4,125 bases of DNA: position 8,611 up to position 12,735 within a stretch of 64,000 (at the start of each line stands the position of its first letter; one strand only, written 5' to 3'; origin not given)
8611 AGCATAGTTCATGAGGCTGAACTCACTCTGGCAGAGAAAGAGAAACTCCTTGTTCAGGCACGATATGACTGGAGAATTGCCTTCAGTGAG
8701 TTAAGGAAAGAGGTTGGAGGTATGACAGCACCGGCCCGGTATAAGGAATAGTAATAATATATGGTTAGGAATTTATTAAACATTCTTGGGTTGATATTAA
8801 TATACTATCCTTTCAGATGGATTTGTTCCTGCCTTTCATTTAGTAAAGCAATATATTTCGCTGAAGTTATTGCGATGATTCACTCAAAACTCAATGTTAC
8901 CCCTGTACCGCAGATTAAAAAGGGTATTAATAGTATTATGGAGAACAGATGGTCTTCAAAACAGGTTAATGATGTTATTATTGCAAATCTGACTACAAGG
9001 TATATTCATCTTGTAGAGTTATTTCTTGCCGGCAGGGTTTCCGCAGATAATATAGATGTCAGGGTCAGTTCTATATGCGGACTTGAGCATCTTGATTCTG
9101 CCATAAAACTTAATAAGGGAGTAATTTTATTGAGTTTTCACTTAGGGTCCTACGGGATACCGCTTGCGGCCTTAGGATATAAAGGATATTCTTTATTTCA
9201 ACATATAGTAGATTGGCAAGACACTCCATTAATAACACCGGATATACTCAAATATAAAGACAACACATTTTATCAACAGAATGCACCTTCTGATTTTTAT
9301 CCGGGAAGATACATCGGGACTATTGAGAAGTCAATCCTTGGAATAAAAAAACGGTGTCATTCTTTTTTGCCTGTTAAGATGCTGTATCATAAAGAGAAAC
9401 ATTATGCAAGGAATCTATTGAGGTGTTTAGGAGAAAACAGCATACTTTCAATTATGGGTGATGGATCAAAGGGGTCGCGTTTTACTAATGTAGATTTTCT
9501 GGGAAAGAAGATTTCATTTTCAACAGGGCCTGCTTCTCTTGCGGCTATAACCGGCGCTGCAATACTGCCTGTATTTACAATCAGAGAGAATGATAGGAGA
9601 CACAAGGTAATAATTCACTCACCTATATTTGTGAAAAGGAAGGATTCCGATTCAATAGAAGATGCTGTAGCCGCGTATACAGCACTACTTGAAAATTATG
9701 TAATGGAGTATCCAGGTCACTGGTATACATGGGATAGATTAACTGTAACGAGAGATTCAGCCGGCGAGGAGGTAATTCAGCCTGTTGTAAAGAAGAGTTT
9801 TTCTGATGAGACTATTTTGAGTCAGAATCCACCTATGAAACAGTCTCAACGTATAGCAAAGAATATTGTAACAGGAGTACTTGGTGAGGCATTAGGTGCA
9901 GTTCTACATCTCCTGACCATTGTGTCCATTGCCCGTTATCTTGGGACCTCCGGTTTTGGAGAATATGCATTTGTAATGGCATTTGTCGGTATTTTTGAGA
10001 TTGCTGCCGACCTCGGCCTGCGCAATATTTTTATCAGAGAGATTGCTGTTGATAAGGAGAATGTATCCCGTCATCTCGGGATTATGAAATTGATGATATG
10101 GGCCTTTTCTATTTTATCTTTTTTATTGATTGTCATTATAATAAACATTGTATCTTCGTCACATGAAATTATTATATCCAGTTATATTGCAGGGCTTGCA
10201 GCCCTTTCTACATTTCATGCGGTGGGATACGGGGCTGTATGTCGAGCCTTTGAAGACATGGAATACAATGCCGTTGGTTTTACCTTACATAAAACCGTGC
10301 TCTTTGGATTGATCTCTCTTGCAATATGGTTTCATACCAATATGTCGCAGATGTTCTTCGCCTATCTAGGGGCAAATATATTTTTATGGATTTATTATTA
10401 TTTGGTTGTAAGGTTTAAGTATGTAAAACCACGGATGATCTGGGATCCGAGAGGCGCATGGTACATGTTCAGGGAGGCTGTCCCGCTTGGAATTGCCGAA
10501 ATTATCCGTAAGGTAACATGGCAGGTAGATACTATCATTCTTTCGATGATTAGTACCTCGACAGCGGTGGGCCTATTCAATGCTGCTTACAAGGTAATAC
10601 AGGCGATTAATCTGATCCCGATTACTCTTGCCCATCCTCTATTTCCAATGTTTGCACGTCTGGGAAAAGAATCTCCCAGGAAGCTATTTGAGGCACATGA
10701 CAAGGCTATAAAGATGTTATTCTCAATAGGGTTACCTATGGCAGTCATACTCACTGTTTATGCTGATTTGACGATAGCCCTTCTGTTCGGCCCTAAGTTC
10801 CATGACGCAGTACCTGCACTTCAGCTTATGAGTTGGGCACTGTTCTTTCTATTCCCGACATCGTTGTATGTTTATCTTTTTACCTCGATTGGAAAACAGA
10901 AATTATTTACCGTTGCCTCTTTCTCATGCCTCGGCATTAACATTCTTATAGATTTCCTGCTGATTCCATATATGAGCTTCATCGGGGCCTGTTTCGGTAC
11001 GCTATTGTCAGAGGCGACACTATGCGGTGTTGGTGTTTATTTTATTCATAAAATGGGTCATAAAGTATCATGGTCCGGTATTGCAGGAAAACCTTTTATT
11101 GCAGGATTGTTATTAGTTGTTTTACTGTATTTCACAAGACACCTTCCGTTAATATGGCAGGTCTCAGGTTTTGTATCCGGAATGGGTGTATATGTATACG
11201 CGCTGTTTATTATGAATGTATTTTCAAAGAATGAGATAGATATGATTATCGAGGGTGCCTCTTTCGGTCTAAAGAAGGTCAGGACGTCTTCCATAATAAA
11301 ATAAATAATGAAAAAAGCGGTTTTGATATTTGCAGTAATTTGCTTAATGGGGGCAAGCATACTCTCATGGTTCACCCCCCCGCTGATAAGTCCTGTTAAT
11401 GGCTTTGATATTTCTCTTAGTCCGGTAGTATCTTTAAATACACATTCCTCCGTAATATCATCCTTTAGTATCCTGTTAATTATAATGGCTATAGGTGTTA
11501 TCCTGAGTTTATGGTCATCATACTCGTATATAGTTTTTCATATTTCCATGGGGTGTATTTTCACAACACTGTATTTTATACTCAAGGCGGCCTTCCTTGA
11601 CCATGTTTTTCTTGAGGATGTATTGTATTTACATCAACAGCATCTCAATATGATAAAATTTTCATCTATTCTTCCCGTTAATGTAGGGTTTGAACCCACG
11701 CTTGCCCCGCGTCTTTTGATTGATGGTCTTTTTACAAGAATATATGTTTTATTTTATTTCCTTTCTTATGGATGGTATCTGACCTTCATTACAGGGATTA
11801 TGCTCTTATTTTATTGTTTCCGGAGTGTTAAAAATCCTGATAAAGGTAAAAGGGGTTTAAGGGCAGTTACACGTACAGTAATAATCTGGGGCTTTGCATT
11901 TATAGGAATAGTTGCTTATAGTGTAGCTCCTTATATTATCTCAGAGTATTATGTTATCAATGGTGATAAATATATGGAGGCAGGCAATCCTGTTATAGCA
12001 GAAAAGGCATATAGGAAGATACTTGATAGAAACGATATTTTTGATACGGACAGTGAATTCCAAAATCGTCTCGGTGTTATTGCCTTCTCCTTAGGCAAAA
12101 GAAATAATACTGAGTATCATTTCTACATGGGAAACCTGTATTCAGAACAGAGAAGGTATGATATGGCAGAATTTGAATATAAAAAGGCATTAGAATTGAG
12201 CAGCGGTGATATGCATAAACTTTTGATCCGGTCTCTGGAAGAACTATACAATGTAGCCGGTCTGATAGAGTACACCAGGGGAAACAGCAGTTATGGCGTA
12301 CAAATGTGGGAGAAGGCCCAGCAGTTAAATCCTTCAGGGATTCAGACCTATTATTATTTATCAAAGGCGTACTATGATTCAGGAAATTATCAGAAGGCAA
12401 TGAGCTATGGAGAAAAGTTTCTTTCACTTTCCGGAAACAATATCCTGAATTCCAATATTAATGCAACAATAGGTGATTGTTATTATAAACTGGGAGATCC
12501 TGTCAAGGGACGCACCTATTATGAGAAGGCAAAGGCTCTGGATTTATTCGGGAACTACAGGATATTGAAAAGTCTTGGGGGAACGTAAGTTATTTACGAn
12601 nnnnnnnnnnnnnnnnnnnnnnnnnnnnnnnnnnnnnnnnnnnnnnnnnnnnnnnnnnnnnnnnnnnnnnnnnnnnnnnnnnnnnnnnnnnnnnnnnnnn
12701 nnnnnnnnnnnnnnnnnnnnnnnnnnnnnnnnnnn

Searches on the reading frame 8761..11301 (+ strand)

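Call 31: search_protein_families(library=pfam, proteins=[window:8761-11301:+], max_evalue=0.01)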
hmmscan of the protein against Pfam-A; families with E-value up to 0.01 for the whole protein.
window:8761-11301:+ (847 aa): 5 families
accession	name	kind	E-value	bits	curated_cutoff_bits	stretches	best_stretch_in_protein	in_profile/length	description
PF01943.22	Polysacc_synt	-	1.2e-30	107.3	28.2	1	366-634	2-273/274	Polysaccharide biosynthesis protein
PF13440.11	Polysacc_synt_3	-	9.5e-21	74.7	23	1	390-685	2-293/293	Polysaccharide biosynthesis protein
PF03279.18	Lip_A_acyltrans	-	7e-17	62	22.3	2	213-322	180-287/295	Bacterial lipid A biosynthesis acyltransferase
PF03023.19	MurJ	-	4.3e-07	29.4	27.4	1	533-789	161-422/451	Lipid II flippase MurJ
PF01554.23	MatE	-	5.9e-07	29.8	24.9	1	575-733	1-161/161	MatE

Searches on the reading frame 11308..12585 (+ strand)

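Call 31: search_protein_families(library=pfam, proteins=[window:11308-12585:+], max_evalue=0.01)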
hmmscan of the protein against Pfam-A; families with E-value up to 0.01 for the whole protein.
window:11308-12585:+ (426 aa): 11 families
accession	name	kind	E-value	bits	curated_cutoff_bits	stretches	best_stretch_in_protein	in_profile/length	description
PF07719.23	TPR_2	-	5.6e-22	76.4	27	3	269-299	2-32/34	Tetratricopeptide repeat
PF00515.34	TPR_1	-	2.9e-13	49.5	27.8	1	270-298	3-31/34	Tetratricopeptide repeat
PF13181.12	TPR_8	-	4.2e-10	39.4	25.7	1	274-299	7-32/34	Tetratricopeptide repeat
PF13424.12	TPR_12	-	1.7e-09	38.2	30.1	0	387-415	8-38/77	Tetratricopeptide repeat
PF13428.12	TPR_14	-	1.1e-07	32.3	23.5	0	347-378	3-34/44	Tetratricopeptide repeat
PF13432.12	TPR_16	-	1.3e-07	32.3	32.7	0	219-263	4-45/65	Tetratricopeptide repeat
PF13174.12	TPR_6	-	0.00024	22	26.3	0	388-408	6-26/33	Tetratricopeptide repeat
PF12895.13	ANAPC3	-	0.00037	21.2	27.2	1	335-407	13-81/82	Anaphase-promoting complex, cyclosome, subunit 3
PF13431.12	TPR_17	-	0.00066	20.2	24.4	0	266-288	11-33/34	Tetratricopeptide repeat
PF14559.12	TPR_19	-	0.00075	20.2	25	0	356-409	2-52/68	Tetratricopeptide repeat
PF12569.14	NatA_aux_su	-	0.0091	15.4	33.3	0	328-413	174-257/515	N-terminal acetyltransferase A, auxiliary subunit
